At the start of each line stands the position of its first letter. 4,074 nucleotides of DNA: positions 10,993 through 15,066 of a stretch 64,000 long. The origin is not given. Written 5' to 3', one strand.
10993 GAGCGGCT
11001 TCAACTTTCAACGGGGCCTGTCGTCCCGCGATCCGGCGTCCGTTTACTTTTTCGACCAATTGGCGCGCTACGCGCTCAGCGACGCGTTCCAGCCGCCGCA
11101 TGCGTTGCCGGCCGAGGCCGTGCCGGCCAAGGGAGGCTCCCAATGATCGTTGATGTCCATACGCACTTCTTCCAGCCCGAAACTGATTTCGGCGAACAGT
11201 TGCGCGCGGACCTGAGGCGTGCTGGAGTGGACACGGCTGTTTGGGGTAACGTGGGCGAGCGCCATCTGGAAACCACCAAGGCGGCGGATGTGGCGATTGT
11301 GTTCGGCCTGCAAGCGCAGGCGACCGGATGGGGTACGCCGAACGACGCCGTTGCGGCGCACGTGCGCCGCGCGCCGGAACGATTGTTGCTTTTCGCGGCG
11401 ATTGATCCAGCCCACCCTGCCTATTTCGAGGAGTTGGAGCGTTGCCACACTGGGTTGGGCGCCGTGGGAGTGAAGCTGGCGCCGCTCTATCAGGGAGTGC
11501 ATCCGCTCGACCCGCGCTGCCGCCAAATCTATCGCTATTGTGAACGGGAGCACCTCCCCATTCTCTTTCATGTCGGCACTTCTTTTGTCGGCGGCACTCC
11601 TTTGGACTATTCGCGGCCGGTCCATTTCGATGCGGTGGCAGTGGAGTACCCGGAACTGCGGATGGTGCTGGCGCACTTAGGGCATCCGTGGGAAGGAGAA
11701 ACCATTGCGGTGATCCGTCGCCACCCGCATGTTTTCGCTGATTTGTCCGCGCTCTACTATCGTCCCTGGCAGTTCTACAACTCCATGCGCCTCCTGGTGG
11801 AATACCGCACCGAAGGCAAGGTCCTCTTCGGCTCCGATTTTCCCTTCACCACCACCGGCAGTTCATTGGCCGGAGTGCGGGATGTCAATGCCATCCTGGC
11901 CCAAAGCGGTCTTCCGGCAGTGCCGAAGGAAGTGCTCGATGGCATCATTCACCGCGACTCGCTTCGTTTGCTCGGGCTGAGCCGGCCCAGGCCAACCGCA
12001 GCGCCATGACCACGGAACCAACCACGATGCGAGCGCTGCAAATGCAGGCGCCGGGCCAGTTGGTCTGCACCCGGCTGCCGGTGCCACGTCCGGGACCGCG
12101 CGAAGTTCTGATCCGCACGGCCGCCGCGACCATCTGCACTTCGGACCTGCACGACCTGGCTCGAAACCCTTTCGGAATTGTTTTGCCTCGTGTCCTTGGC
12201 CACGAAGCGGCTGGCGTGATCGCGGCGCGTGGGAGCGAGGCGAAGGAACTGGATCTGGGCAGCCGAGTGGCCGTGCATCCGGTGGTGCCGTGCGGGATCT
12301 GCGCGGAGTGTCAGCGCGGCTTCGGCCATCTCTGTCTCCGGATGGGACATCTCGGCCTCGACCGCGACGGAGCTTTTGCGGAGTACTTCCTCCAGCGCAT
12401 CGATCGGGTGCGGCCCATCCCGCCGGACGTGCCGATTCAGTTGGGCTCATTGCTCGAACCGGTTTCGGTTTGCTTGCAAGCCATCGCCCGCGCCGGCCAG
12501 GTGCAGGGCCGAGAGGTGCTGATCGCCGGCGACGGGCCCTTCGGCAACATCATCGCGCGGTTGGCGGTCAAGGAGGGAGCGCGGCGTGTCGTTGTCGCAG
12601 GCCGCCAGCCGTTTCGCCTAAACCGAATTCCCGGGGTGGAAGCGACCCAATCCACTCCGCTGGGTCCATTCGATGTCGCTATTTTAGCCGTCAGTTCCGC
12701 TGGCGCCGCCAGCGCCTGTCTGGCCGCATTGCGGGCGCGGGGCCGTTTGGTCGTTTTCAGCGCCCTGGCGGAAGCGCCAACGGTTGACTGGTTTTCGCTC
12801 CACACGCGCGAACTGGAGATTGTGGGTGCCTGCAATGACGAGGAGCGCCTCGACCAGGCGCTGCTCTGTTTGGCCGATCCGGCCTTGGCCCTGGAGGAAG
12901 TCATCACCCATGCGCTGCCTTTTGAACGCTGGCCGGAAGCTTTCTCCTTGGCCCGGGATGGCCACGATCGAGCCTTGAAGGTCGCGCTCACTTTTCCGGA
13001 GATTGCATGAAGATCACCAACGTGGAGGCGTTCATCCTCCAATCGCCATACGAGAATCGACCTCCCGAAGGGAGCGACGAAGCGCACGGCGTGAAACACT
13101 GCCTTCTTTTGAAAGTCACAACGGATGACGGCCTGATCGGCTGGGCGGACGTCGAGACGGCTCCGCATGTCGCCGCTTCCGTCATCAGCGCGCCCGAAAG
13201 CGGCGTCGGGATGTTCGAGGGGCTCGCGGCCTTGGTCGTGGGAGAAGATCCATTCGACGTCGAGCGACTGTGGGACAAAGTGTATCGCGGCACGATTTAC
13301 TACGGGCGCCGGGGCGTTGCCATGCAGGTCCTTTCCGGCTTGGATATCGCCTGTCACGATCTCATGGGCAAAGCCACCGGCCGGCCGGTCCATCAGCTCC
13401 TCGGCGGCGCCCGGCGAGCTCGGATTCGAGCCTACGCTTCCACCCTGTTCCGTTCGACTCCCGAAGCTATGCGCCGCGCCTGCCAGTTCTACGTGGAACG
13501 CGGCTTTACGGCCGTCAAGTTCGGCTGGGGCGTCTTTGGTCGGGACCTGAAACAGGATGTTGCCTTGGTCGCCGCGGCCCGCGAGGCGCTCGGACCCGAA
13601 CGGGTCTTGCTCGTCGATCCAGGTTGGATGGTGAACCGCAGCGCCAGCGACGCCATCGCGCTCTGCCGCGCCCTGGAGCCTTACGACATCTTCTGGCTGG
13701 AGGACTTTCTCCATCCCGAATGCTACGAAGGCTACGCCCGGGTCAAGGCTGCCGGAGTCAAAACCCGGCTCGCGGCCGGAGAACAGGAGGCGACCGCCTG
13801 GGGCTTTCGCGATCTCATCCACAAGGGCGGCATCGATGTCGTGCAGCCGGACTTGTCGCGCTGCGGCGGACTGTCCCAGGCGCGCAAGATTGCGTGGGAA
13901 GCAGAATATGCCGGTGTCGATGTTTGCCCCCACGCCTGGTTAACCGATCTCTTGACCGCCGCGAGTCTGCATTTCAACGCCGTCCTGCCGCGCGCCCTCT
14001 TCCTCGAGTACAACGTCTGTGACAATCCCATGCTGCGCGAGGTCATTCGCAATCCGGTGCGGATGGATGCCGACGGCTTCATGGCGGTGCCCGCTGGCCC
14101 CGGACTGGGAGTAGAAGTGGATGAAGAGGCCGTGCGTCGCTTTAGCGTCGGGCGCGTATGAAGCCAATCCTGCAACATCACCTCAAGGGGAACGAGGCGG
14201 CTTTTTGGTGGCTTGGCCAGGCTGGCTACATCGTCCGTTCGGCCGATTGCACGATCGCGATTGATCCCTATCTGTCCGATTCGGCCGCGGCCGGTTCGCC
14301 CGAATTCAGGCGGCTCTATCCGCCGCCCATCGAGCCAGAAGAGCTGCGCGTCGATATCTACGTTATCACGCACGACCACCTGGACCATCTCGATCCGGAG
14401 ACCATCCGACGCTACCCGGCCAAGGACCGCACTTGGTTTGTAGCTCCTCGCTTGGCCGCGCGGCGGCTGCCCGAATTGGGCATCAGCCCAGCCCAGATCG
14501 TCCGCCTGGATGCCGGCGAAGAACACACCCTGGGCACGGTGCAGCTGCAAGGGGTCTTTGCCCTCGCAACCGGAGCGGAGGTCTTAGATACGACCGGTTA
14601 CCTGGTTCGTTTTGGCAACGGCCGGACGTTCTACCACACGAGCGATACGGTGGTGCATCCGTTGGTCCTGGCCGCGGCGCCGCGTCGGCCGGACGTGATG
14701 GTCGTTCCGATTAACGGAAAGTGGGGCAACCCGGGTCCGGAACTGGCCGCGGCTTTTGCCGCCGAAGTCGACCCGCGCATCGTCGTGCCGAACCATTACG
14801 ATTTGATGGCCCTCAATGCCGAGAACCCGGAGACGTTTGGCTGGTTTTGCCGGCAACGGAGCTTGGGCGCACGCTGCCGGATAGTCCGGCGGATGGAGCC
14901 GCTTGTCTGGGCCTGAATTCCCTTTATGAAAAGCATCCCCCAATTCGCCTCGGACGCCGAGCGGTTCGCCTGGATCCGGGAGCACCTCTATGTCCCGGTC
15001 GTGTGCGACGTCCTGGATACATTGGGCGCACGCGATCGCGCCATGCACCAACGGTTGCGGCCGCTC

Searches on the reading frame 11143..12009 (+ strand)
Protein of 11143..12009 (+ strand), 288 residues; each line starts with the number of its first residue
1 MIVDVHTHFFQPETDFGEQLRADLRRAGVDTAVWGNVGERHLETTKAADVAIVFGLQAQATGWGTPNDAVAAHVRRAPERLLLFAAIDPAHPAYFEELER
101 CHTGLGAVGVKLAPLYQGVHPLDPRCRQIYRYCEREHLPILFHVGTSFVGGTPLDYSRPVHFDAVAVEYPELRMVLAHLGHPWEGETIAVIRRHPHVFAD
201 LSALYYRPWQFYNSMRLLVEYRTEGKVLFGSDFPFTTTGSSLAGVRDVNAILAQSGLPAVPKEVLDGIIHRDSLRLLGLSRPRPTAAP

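Call 90: search_protein_families(library=pfam, proteins=[window:11143-12009:+], max_evalue=0.00001)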
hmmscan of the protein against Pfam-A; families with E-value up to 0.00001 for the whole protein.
window:11143-12009:+ (288 aa): 1 family
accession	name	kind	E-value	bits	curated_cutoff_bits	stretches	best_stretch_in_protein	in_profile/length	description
PF04909.20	Amidohydro_2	-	9.2e-38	131.1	26.4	1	3-279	1-289/289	Amidohydrolase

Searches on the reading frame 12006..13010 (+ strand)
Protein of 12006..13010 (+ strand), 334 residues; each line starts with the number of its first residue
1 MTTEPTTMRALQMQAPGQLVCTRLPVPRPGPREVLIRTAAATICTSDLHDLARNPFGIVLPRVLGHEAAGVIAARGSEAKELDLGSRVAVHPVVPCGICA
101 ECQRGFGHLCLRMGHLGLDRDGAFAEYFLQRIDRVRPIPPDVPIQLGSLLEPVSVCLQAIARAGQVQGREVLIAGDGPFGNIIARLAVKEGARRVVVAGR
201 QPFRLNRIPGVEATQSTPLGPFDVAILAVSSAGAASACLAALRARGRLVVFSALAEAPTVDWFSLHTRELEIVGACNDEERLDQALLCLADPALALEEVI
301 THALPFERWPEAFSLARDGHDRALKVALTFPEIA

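Call 90: search_protein_families(library=pfam, proteins=[window:12006-13010:+], max_evalue=0.00001)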
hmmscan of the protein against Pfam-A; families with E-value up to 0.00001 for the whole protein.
window:12006-13010:+ (334 aa): 2 families
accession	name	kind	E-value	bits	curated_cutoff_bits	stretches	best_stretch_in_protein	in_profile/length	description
PF08240.17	ADH_N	-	3.9e-23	82.1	23.5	1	30-139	1-103/104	Alcohol dehydrogenase GroES-like domain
PF00107.32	ADH_zinc_N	-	8.2e-06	26.2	31.8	0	221-278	58-115/129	Zinc-binding dehydrogenase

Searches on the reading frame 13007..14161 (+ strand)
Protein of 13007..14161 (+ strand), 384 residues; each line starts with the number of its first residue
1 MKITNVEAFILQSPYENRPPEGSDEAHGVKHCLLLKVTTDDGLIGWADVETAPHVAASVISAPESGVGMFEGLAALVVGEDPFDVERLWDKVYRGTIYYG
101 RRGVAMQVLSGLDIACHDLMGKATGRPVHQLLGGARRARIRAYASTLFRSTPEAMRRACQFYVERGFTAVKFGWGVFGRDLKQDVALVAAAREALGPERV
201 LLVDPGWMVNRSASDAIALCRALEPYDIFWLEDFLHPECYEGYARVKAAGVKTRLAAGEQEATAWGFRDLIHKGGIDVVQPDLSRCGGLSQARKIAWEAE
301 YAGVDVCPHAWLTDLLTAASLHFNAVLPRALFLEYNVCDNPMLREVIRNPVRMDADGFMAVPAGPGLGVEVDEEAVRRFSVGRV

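Call 90: search_protein_families(library=pfam, proteins=[window:13007-14161:+], max_evalue=0.00001)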
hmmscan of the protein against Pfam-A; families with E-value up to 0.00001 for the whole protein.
window:13007-14161:+ (384 aa): 2 families
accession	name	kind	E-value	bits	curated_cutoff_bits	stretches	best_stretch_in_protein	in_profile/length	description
PF13378.12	MR_MLE_C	-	1.5e-61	208.3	29.4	1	155-375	2-219/219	Enolase C-terminal domain-like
PF02746.21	MR_MLE_N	-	1.8e-14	54.4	22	1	6-133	2-117/117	Mandelate racemase / muconate lactonizing enzyme, N-terminal domain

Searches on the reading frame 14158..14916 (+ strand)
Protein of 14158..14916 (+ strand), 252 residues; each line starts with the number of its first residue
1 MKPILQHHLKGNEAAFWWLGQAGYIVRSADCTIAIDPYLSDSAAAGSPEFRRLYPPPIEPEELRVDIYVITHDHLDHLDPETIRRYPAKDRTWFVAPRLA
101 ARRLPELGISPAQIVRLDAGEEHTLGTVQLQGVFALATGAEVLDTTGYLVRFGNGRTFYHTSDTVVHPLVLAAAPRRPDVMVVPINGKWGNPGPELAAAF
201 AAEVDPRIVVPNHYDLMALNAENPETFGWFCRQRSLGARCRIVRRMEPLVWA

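Call 90: search_protein_families(library=pfam, proteins=[window:14158-14916:+], max_evalue=0.00001)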
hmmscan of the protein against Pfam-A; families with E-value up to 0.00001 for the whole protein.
window:14158-14916:+ (252 aa): 2 families
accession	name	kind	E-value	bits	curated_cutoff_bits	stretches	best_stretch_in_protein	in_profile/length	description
PF12706.13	Lactamase_B_2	-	9.2e-19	68.3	27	1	33-214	3-200/200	Beta-lactamase superfamily domain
PF13483.12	Lactamase_B_3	-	7e-16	59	24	1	18-213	4-160/160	Beta-lactamase superfamily domain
